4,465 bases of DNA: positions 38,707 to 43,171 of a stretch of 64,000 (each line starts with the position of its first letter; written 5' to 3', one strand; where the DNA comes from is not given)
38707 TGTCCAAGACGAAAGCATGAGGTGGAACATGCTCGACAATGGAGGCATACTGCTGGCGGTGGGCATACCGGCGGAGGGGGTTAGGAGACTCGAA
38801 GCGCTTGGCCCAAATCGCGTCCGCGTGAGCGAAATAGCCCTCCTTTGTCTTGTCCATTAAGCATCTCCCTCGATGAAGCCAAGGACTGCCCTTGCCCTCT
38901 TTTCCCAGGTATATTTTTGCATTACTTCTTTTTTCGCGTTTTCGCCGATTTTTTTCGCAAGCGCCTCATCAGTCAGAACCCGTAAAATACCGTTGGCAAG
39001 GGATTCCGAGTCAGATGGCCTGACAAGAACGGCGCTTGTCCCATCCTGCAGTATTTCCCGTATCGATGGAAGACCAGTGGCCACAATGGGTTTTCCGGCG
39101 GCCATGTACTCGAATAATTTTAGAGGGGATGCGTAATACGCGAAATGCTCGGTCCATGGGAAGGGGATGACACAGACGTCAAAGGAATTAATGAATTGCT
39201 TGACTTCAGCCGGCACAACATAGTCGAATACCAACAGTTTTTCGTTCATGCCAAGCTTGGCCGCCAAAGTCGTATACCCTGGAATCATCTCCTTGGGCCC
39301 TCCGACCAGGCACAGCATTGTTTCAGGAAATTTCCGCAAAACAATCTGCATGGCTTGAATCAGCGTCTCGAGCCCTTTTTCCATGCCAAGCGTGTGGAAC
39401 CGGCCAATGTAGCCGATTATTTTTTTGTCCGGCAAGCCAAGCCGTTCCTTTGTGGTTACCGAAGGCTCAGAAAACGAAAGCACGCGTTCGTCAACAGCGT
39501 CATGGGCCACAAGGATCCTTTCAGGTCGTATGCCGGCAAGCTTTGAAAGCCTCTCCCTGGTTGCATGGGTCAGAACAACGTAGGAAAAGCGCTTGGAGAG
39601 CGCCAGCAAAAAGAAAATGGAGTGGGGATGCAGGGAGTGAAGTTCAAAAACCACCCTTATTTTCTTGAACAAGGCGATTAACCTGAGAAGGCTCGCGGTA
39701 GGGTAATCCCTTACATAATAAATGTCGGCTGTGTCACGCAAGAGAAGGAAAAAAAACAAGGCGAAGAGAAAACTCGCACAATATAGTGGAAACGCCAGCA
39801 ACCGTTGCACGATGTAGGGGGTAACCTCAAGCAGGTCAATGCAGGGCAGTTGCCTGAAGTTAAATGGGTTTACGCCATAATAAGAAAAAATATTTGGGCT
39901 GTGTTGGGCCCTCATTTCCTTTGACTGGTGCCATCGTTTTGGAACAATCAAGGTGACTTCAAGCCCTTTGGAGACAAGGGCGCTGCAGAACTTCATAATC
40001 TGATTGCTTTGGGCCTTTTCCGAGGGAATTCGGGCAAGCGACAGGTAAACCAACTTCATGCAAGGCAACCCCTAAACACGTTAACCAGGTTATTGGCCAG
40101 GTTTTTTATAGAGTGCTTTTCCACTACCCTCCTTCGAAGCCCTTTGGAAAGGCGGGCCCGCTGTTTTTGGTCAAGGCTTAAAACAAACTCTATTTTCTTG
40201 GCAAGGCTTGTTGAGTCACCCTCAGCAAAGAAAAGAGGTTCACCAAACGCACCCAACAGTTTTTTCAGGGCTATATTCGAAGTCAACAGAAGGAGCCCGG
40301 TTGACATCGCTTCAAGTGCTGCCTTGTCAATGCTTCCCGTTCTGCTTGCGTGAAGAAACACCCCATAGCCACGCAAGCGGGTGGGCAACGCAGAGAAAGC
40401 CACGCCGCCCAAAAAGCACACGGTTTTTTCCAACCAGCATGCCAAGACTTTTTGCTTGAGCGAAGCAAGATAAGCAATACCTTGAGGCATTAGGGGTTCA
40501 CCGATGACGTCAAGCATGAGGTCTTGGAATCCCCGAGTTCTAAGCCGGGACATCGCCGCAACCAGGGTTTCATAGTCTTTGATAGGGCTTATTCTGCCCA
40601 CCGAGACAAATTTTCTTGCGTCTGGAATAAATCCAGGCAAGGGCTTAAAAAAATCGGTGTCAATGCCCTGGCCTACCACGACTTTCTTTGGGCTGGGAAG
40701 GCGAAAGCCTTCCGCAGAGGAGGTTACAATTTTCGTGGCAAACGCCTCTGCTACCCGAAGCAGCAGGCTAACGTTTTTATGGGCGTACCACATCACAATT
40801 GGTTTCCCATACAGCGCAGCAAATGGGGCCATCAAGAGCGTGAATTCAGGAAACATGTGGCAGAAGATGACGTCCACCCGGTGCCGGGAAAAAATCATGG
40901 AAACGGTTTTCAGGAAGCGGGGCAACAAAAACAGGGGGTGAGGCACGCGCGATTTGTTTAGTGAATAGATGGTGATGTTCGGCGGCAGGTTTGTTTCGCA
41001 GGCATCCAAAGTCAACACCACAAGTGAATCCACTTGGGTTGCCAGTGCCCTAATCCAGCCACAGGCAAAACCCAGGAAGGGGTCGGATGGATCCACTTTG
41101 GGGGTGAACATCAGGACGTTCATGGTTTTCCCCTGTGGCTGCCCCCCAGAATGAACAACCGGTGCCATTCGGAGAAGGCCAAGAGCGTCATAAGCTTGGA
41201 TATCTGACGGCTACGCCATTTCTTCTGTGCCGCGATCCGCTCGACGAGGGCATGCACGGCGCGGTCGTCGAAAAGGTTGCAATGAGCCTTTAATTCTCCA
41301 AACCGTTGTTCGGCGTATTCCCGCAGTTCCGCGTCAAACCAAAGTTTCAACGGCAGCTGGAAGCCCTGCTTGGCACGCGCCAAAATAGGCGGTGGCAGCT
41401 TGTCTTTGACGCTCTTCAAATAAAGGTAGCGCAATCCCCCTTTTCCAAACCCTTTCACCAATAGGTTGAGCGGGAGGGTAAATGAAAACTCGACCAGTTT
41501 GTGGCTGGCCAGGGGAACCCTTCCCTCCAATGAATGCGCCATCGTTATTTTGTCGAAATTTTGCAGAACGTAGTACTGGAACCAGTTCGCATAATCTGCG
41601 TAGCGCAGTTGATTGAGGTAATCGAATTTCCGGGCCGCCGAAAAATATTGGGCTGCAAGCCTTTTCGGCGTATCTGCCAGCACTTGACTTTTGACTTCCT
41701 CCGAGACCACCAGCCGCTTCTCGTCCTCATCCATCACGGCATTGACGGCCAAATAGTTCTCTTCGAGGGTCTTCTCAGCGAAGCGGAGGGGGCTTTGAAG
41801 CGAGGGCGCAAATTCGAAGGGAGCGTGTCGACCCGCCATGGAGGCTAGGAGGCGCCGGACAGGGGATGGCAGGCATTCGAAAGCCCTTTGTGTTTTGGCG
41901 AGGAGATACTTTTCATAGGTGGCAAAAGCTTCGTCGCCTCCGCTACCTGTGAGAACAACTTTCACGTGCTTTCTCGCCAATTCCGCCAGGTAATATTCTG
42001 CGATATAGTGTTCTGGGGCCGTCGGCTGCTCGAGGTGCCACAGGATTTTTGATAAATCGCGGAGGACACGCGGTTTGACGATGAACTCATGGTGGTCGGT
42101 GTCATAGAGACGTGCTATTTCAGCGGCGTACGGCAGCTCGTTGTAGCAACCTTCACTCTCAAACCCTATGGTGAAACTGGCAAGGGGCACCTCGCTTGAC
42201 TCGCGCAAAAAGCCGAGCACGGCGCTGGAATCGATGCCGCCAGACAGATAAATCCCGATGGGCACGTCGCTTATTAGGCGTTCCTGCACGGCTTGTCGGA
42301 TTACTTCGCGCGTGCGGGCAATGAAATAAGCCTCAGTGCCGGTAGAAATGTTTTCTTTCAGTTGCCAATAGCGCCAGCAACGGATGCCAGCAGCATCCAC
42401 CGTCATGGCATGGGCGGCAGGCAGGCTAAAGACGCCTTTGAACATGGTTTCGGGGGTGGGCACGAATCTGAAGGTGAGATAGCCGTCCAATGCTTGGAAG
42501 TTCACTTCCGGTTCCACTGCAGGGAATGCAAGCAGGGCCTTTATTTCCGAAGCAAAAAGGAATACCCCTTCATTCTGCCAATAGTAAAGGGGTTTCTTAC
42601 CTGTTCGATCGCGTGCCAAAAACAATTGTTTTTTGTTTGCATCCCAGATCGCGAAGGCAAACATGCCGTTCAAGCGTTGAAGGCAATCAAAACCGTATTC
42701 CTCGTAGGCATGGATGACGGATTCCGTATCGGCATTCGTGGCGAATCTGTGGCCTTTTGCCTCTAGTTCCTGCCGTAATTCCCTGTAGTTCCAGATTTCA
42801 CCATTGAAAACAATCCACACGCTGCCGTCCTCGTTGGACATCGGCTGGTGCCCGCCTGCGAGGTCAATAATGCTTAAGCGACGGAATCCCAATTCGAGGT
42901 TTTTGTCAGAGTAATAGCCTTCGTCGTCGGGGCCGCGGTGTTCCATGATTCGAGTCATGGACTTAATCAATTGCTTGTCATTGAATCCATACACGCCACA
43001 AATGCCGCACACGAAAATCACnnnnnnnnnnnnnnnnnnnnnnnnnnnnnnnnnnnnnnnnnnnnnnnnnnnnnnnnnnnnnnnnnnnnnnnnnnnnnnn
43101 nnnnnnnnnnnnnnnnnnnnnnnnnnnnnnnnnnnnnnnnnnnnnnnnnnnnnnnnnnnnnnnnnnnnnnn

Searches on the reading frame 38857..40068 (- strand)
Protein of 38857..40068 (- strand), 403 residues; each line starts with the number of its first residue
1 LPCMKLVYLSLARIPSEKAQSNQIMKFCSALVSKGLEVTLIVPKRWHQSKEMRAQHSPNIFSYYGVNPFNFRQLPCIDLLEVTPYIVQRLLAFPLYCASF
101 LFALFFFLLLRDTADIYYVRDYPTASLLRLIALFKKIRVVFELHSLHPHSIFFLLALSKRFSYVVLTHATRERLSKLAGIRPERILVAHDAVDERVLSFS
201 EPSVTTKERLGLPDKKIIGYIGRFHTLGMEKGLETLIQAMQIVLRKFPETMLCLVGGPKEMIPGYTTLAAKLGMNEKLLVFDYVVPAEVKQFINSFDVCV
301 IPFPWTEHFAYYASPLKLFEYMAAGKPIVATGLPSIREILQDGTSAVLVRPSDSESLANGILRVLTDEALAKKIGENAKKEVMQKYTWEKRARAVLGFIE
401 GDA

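Call 20: search_protein_families(library=pfam, proteins=[window:38857-40068:-], max_evalue=0.001)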
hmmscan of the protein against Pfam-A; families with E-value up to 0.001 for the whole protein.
window:38857-40068:- (403 aa): 5 families
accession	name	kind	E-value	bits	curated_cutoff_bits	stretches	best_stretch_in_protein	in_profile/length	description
PF00534.26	Glycos_transf_1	-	7e-27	94.5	26.4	1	209-380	8-171/172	Glycosyl transferases group 1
PF13692.12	Glyco_trans_1_4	-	1.4e-26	93.9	27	1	216-367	2-142/142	Glycosyl transferases group 1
PF13524.12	Glyco_trans_1_2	-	1.6e-12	48.1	25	1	282-396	33-143/144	Glycosyl transferase-like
PF13439.12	Glyco_transf_4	-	6.4e-09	36.5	28.5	1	22-194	6-168/170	Glycosyltransferase Family 4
PF13579.12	Glyco_trans_4_4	-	4e-05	24.5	29.7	1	23-187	6-154/158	Glycosyl transferase 4-like domain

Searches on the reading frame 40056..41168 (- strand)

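Call 20: search_protein_families(library=pfam, proteins=[window:40056-41168:-], max_evalue=0.001)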
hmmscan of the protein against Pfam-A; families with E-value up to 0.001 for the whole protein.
window:40056-41168:- (370 aa): 3 families
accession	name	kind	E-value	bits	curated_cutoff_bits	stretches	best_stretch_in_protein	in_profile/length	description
PF00534.26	Glycos_transf_1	-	5.9e-17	62.2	26.4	1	182-344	13-169/172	Glycosyl transferases group 1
PF13692.12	Glyco_trans_1_4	-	2e-13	51.3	27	1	185-330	2-140/142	Glycosyl transferases group 1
PF13524.12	Glyco_trans_1_2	-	9.6e-06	26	25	1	245-362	24-143/144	Glycosyl transferase-like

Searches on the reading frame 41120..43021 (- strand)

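Call 20: search_protein_families(library=pfam, proteins=[window:41120-43021:-], max_evalue=0.001)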
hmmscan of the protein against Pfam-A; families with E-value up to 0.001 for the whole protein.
window:41120-43021:- (633 aa): 4 families
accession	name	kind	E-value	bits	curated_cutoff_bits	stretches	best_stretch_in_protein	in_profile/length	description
PF00733.27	Asn_synthase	-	4.4e-79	267.2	21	1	237-621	2-354/354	Asparagine synthase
PF13537.11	GATase_7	-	4.2e-51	172.5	25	1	47-165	2-123/123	Glutamine amidotransferase domain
PF13522.11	GATase_6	-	2.8e-45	154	27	1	31-159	1-130/130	Glutamine amidotransferase domain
PF12481.13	DUF3700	-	1.2e-05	25.4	27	1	68-158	77-171/228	Aluminium induced protein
